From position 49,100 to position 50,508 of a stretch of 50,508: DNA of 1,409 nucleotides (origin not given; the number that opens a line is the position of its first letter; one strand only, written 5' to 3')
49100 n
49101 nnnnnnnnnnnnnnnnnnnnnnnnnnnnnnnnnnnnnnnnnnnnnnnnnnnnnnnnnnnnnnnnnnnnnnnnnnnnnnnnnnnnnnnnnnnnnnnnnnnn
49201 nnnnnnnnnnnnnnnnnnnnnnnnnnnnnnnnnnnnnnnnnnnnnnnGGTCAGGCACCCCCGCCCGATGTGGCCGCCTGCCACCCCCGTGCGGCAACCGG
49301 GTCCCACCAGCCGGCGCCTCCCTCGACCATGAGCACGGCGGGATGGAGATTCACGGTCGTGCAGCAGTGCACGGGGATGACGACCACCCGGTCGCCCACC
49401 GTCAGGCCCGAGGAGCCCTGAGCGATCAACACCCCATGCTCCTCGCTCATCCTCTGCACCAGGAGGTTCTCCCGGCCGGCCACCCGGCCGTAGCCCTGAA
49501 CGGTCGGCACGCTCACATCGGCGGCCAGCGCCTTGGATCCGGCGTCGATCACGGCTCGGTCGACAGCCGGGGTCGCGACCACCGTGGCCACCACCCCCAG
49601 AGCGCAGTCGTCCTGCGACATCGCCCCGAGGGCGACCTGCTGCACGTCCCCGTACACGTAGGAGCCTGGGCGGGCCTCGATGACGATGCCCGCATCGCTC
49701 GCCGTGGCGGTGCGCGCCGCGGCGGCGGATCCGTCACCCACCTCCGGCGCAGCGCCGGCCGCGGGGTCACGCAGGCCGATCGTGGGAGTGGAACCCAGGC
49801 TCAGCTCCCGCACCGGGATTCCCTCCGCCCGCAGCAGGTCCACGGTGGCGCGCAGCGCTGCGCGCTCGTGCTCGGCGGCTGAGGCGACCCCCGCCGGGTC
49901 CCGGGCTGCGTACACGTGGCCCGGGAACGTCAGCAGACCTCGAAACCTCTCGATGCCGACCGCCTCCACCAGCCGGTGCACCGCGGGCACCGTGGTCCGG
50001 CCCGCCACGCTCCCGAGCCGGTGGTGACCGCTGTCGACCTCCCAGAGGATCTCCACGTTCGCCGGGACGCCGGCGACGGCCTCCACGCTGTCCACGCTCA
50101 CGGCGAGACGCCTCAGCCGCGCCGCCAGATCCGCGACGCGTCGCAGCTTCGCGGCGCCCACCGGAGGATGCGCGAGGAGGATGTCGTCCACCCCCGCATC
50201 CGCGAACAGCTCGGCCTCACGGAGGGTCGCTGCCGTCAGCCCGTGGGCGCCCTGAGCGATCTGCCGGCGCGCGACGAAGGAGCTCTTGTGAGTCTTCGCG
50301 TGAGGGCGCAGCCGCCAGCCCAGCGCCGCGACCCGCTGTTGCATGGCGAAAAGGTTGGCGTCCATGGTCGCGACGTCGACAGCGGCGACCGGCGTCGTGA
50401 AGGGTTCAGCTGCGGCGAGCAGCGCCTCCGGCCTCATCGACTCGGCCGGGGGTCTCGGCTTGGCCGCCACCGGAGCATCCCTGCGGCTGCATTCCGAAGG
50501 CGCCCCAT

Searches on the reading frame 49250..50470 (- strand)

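Call 7: search_protein_families(library=pfam, proteins=[window:49250-50470:-])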
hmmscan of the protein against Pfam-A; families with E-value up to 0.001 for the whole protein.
window:49250-50470:- (406 aa): 2 families
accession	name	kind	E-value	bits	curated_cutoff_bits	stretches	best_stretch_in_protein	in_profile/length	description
PF14031.13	D-ser_dehydrat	-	3.6e-22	79.3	22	1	290-382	1-97/97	Putative serine dehydratase domain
PF01168.26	Ala_racemase_N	-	6.5e-15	55.9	24.1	1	31-234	1-202/220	Alanine racemase, N-terminal domain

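Call 10: search_protein_families(library=ncbifam, proteins=[window:49250-50470:-], max_evalue=1e-10)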
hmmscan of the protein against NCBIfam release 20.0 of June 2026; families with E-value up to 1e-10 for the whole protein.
window:49250-50470:- (406 aa): 1 family
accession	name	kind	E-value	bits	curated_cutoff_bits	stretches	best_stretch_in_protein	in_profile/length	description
NF045642.2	HdxyAspAldBhcC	equivalog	3.4e-40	138.3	690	1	23-396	26-384/387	3-hydroxy-D-aspartate aldolase BhcC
